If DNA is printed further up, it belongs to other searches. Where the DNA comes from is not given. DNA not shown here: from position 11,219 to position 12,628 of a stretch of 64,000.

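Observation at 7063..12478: gtrABC-like lipid-linked glycosylation cassette extended by an FAD oxidase + SDR reductase pair (DprE1/DprE2-like logic)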

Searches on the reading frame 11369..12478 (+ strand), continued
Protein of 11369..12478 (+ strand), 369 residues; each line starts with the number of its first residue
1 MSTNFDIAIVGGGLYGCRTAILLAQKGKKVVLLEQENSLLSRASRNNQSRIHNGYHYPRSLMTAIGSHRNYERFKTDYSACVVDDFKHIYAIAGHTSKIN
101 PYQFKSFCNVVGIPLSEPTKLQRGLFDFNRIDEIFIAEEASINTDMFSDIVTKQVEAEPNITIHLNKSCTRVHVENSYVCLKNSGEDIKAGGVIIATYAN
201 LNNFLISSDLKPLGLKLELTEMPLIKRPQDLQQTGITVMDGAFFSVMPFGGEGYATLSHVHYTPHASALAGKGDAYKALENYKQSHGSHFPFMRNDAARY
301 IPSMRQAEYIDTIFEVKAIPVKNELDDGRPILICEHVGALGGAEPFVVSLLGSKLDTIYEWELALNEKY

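Call 51: search_protein_families(library=pfam, alignment_id=A5, max_evalue=0.001)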
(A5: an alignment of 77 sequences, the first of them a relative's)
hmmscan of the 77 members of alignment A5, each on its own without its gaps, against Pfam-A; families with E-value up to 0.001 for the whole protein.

A. member 1, L003:4034-5572:- (512 aa): 1 family
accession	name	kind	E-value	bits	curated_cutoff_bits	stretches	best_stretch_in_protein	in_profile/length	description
PF13231.12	PMT_2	-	2.6e-08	34.7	26.1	1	65-214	2-143/160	Dolichyl-phosphate-mannose-protein mannosyltransferase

B. families by the number of members that match (of 77 scanned): 24 families
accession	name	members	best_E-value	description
PF13231.12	PMT_2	11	6.5e-18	Dolichyl-phosphate-mannose-protein mannosyltransferase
PF00953.26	Glycos_transf_4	3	1.9e-33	Glycosyl transferase family 4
PF13440.11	Polysacc_synt_3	3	1.4e-17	Polysaccharide biosynthesis protein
PF01943.22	Polysacc_synt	3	2.4e-16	Polysaccharide biosynthesis protein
PF02366.24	PMT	3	2.3e-12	Dolichyl-phosphate-mannose-protein mannosyltransferase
PF01757.29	Acyl_transf_3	2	4.9e-28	Acyltransferase domain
PF19510.5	DUF6044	1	3.8e-127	Protein of unknown function (DUF6044)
PF07690.21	MFS_1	1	2.2e-45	Major Facilitator Superfamily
PF12704.14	MacB_PCD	1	3.8e-41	MacB-like periplasmic core domain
PF02653.21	BPD_transp_2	1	6.1e-38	Branched-chain amino acid transport system / permease component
PF02687.27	FtsX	1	2.8e-25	FtsX-like permease C-terminal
PF02518.31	HATPase_c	1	5e-23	Histidine kinase-, DNA gyrase B-, and HSP90-like ATPase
PF04932.20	Wzy_C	1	5.3e-16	O-Antigen ligase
PF00083.30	Sugar_tr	1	3.8e-11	Sugar (and other) transporter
PF20176.3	DUF6541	1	6e-09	Family of unknown function (DUF6541)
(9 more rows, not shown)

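Call 56: find_encoding_contigs(protein=P0003, flank=7000, max_places=1)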
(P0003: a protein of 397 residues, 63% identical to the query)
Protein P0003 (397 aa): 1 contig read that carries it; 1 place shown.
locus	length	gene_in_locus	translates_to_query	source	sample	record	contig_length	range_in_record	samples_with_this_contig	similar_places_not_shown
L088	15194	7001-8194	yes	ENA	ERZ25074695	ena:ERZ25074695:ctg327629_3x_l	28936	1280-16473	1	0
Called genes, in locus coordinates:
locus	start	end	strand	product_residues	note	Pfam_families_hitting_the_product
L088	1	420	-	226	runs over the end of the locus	PF01370:Epimerase, PF04321:RmlD_sub_bind (weak), PF07993:NAD_binding_4 (faint), PF16363:GDP_Man_Dehyd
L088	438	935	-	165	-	PF04307:YdjM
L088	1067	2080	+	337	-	PF01547:SBP_bac_1, PF13531:SBP_bac_11, PF13416:SBP_bac_8, PF13343:SBP_bac_6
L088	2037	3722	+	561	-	PF00528:BPD_transp_1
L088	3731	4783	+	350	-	PF00005:ABC_tran, PF13304:AAA_21 (faint)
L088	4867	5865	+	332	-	PF13641:Glyco_tranf_2_3, PF00535:Glycos_transf_2, PF10111:Glyco_tranf_2_2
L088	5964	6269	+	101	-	PF04138:GtrA_DPMS_TM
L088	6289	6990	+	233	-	PF00106:adh_short, PF01370:Epimerase, PF08659:KR, PF13460:NAD_binding_10 (weak), PF13561:adh_short_C2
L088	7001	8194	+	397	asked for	PF00070:Pyr_redox (faint), PF00890:FAD_binding_2 (faint), PF01134:GIDA (faint), PF01266:DAO, PF07992:Pyr_redox_2 (weak), PF13450:NAD_binding_8 (weak)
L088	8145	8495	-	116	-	-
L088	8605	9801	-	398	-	-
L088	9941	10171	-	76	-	-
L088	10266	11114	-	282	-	-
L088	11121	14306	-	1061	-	PF03176:MMPL, PF02460:Patched (faint), PF03176:MMPL, PF00873:ACR_tran, PF12349:Sterol-sensing (weak), PF07044:DUF1329 (faint), PF17131:TP_0789-like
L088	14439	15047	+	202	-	PF00440:TetR_N, PF14246:TetR_C_7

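Call 57: find_encoding_contigs(protein=P0005, flank=7000, max_places=1)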
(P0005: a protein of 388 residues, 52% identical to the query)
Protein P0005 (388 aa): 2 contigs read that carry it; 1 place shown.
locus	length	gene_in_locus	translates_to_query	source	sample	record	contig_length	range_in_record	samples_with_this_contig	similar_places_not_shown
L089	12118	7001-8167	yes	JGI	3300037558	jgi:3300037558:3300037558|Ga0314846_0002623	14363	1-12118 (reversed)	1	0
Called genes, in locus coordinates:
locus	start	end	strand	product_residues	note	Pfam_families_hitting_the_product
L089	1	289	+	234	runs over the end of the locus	-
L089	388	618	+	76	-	-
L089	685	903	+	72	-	-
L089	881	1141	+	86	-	-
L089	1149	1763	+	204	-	-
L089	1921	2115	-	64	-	-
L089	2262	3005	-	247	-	PF14337:Abi_alpha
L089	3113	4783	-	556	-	-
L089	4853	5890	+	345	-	PF00535:Glycos_transf_2, PF10111:Glyco_tranf_2_2, PF13641:Glyco_tranf_2_3 (weak)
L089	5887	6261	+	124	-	PF04138:GtrA_DPMS_TM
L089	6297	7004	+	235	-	PF00106:adh_short, PF01370:Epimerase, PF08659:KR, PF13561:adh_short_C2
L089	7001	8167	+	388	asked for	PF00070:Pyr_redox (faint), PF01266:DAO, PF07992:Pyr_redox_2 (faint), PF13450:NAD_binding_8 (weak)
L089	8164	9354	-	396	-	PF02350:Epimerase_2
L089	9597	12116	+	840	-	?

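Call 58: find_encoding_contigs(protein=P0009, flank=7000, max_places=1)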
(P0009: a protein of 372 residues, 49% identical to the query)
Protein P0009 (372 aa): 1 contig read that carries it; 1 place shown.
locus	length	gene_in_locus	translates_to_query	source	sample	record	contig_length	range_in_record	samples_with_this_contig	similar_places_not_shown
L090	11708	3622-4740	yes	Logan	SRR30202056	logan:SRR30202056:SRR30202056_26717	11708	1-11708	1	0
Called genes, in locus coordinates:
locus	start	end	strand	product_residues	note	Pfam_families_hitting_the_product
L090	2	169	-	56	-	?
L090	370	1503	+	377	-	-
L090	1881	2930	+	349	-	PF13641:Glyco_tranf_2_3, PF00535:Glycos_transf_2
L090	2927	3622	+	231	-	PF00106:adh_short, PF01370:Epimerase, PF08659:KR, PF13460:NAD_binding_10 (weak), PF13561:adh_short_C2, PF23441:SDR (faint)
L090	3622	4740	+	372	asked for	PF00070:Pyr_redox (faint), PF01266:DAO, PF13450:NAD_binding_8 (weak)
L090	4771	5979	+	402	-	PF01943:Polysacc_synt, PF13440:Polysacc_synt_3 (weak)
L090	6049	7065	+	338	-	PF13489:Methyltransf_23 (weak), PF08241:Methyltransf_11, PF08242:Methyltransf_12 (weak), PF13649:Methyltransf_25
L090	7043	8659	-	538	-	-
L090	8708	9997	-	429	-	PF07992:Pyr_redox_2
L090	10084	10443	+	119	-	PF12840:HTH_20 (weak), PF01022:HTH_5, PF12802:MarR_2 (weak)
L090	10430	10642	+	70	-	PF11127:YgaP-like_TM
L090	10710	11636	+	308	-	PF25973:BSH_CzcB (weak)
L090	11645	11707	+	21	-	?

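Call 59: find_encoding_contigs(protein=P0014, flank=7000, max_places=1)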
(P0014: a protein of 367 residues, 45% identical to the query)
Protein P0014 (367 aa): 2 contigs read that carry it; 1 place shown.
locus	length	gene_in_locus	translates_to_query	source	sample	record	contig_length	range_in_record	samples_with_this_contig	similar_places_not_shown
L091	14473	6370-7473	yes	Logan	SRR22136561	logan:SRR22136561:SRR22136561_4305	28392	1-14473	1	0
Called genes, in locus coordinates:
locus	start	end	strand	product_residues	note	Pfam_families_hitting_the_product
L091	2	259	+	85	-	?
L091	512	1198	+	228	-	-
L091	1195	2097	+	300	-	PF00535:Glycos_transf_2, PF10111:Glyco_tranf_2_2, PF02709:Glyco_transf_7C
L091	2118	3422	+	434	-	PF01943:Polysacc_synt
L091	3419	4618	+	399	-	PF00535:Glycos_transf_2, PF10111:Glyco_tranf_2_2, PF13641:Glyco_tranf_2_3, PF02709:Glyco_transf_7C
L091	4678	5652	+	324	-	PF00535:Glycos_transf_2, PF10111:Glyco_tranf_2_2 (weak), PF13641:Glyco_tranf_2_3 (weak)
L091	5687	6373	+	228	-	PF00106:adh_short, PF01370:Epimerase, PF08659:KR (weak), PF13561:adh_short_C2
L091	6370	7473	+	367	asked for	PF01266:DAO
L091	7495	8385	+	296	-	PF00483:NTP_transferase, PF12804:NTP_transf_3 (weak)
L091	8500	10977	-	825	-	PF02927:CelD_N (weak), PF00759:Glyco_hydro_9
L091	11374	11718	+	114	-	PF08274:Zn_Ribbon_YjdM, PF03831:YjdM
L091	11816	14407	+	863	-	PF13401:AAA_22 (weak), PF25873:WHD_MalT, PF17874:TPR_MalT, PF00196:GerE, PF08281:Sigma70_r4_2 (weak)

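Call 69: search_protein_families(library=pfam, proteins=[L049:8738-11146:+, L034:1791-4073:+, L046:3014-4957:+, L012:4327-6036:+, L014:5243-6805:+, L036:9626-11158:+, L033:11008-12588:+, L054:6323-7123:+, L024:11512-12291:+], max_evalue=0.01)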
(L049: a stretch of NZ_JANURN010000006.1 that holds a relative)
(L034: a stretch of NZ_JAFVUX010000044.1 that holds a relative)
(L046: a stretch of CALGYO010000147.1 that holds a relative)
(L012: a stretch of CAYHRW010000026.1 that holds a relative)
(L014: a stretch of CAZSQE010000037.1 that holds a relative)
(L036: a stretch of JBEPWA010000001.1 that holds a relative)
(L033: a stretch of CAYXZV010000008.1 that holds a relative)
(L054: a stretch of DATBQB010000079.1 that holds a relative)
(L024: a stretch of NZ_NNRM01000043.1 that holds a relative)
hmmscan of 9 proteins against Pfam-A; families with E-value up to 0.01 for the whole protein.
L049:8738-11146:+ (802 aa): 7 families
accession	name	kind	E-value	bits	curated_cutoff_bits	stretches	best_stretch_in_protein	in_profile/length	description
PF01266.30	DAO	-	4.8e-15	56.4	27.9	1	426-785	1-345/353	FAD dependent oxidoreductase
PF01408.29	GFO_IDH_MocA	-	1.4e-13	52.1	24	1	42-109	50-119/120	Oxidoreductase family, NAD-binding Rossmann fold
PF13450.12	NAD_binding_8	-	1.8e-06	28.5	21.9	1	429-498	1-68/68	NAD(P)-binding Rossmann-like domain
PF03435.24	Sacchrp_dh_NADP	-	0.00032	21.5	25.1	0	44-79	59-95/129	Saccharopine dehydrogenase NADP binding domain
PF12831.13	FAD_oxidored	-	0.00035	20.4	27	0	558-625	83-147/416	FAD dependent oxidoreductase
PF07992.20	Pyr_redox_2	-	0.001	19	26.1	0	425-469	1-45/291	Pyridine nucleotide-disulphide oxidoreductase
PF00070.33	Pyr_redox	-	0.0029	18.5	22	0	428-460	3-35/82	Pyridine nucleotide-disulphide oxidoreductase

L034:1791-4073:+ (760 aa): 9 families
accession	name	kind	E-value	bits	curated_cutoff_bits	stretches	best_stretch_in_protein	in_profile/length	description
PF01266.30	DAO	-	3.5e-16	60.1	27.9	1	389-730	1-322/353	FAD dependent oxidoreductase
PF01408.29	GFO_IDH_MocA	-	2.9e-13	51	24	1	37-104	50-119/120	Oxidoreductase family, NAD-binding Rossmann fold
PF13450.12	NAD_binding_8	-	7.1e-07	29.9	21.9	1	392-461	1-68/68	NAD(P)-binding Rossmann-like domain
PF07992.20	Pyr_redox_2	-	3.9e-06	26.9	26.1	0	388-429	1-42/291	Pyridine nucleotide-disulphide oxidoreductase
PF12831.13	FAD_oxidored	-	0.00076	19.3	27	1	521-588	83-147/416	FAD dependent oxidoreductase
PF00070.33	Pyr_redox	-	0.0019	19.1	22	0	391-423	3-35/82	Pyridine nucleotide-disulphide oxidoreductase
PF03435.24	Sacchrp_dh_NADP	-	0.0051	17.6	25.1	0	9-53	2-49/129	Saccharopine dehydrogenase NADP binding domain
PF03486.20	HI0933_like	-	0.0059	16.5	50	0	389-420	2-33/244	HI0933-like protein Rossmann domain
PF02254.24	TrkA_N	-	0.0085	16.8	23.8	0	391-427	2-38/116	TrkA-N domain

L046:3014-4957:+ (647 aa): 5 families
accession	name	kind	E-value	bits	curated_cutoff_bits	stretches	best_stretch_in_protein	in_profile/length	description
PF01266.30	DAO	-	1.5e-18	67.9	27.9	1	274-604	1-325/353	FAD dependent oxidoreductase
PF07992.20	Pyr_redox_2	-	9.8e-06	25.6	26.1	0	273-311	143-181/291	Pyridine nucleotide-disulphide oxidoreductase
PF13450.12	NAD_binding_8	-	0.00043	20.9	21.9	1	277-325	1-51/68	NAD(P)-binding Rossmann-like domain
PF00070.33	Pyr_redox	-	0.00062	20.7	22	0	276-308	3-35/82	Pyridine nucleotide-disulphide oxidoreductase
PF12831.13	FAD_oxidored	-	0.0025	17.6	27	0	365-465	54-145/416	FAD dependent oxidoreductase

L012:4327-6036:+ (569 aa): 4 families
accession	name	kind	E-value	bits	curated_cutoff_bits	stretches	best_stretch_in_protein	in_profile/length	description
PF01266.30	DAO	-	5.2e-17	62.8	27.9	1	199-534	1-322/353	FAD dependent oxidoreductase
PF13450.12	NAD_binding_8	-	4.2e-05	24.2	21.9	1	202-237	1-35/68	NAD(P)-binding Rossmann-like domain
PF07992.20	Pyr_redox_2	-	7.5e-05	22.7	26.1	1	193-239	138-183/291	Pyridine nucleotide-disulphide oxidoreductase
PF00070.33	Pyr_redox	-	0.001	19.9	22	1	200-234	2-35/82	Pyridine nucleotide-disulphide oxidoreductase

L014:5243-6805:+ (520 aa): 5 families
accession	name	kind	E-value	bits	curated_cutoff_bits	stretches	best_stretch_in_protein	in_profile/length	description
PF01266.30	DAO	-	2.4e-17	63.9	27.9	1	150-457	1-312/353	FAD dependent oxidoreductase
PF13450.12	NAD_binding_8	-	0.0012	19.5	21.9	1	153-184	1-31/68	NAD(P)-binding Rossmann-like domain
PF00070.33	Pyr_redox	-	0.002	19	22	1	151-187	2-36/82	Pyridine nucleotide-disulphide oxidoreductase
PF12831.13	FAD_oxidored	-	0.0022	17.8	27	0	238-347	53-145/416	FAD dependent oxidoreductase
PF07992.20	Pyr_redox_2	-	0.0024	17.8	26.1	1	150-190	144-183/291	Pyridine nucleotide-disulphide oxidoreductase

L036:9626-11158:+ (510 aa): 7 families
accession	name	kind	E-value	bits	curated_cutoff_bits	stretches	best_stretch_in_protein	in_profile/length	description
PF01266.30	DAO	-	1.7e-23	84.2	27.9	1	130-460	1-320/353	FAD dependent oxidoreductase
PF07992.20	Pyr_redox_2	-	3.5e-09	37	26.1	1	130-164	2-178/291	Pyridine nucleotide-disulphide oxidoreductase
PF00070.33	Pyr_redox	-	9e-07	29.8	22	1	131-166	2-36/82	Pyridine nucleotide-disulphide oxidoreductase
PF12831.13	FAD_oxidored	-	4.3e-06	26.7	27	1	130-341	1-158/416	FAD dependent oxidoreductase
PF13450.12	NAD_binding_8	-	6.3e-05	23.6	21.9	1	133-200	1-66/68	NAD(P)-binding Rossmann-like domain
PF00890.30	FAD_binding_2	-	0.00051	19.8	20.4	1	130-162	1-33/414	FAD binding domain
PF01494.25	FAD_binding_3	-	0.0074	16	22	0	128-163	1-36/349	FAD binding domain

L033:11008-12588:+ (526 aa): 3 families
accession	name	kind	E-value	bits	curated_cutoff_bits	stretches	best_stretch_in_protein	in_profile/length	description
PF01261.30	AP_endonuc_2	-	8e-24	85.1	31.1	1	275-516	4-242/249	Xylose isomerase-like TIM barrel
PF01370.27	Epimerase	-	1.2e-05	25.3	20.9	1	60-137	91-176/240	NAD dependent epimerase/dehydratase family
PF13460.12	NAD_binding_10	-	0.0076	16.6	27.2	0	45-136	60-149/184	NAD(P)H-binding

L054:6323-7123:+ (266 aa): 1 family
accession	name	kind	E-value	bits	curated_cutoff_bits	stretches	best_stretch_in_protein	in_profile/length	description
PF01370.27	Epimerase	-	0.00027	20.8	20.9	0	37-149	61-188/240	NAD dependent epimerase/dehydratase family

L024:11512-12291:+ (259 aa): 1 family
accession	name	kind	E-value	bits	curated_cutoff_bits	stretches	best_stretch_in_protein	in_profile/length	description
PF01370.27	Epimerase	-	1.4e-06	28.3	20.9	1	73-147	103-187/240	NAD dependent epimerase/dehydratase family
